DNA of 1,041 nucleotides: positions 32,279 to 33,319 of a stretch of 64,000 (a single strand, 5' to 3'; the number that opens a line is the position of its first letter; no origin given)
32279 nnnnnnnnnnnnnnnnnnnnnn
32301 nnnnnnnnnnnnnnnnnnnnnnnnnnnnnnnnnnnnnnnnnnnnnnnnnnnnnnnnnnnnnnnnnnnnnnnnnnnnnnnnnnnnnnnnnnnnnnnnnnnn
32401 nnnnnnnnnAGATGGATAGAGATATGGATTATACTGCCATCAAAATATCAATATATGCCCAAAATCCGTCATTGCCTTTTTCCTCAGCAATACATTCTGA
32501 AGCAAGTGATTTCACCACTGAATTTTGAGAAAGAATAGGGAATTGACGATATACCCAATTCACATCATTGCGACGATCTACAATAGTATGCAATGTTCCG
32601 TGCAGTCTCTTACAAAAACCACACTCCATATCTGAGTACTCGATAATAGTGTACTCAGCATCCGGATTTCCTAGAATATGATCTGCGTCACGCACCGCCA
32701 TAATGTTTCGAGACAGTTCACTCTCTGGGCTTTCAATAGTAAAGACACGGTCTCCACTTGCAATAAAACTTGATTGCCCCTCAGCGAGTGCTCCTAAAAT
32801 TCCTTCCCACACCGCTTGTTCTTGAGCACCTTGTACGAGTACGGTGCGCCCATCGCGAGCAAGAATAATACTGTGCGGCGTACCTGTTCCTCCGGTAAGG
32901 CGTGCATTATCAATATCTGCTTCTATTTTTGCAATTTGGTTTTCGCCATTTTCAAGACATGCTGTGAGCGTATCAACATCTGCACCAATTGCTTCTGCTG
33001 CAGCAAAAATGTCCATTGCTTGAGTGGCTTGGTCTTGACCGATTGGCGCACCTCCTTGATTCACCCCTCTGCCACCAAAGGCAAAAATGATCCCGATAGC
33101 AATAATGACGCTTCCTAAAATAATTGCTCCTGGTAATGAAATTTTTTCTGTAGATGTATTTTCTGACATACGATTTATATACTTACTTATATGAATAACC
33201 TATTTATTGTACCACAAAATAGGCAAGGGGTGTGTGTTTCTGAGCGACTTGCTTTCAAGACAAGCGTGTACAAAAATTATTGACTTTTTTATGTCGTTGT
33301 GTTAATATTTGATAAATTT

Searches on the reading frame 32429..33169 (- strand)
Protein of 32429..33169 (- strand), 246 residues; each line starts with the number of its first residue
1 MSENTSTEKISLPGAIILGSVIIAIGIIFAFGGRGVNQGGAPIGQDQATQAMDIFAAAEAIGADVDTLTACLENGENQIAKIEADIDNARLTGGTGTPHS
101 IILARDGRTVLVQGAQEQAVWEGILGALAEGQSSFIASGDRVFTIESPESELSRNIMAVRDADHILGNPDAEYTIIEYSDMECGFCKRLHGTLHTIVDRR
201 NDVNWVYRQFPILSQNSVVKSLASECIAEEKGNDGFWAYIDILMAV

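Call 50: search_protein_families(library=pfam, proteins=[window:32429-33169:-], max_evalue=0.01)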
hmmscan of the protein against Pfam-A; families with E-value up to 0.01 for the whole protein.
window:32429-33169:- (246 aa): 2 families
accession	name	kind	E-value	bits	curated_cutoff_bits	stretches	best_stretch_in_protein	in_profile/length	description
PF13462.12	Thioredoxin_4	-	2e-10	41.5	23.2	1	162-243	4-86/165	Thioredoxin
PF01323.26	DSBA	-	2.9e-09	37.4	25.6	1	174-215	1-42/191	DSBA-like thioredoxin domain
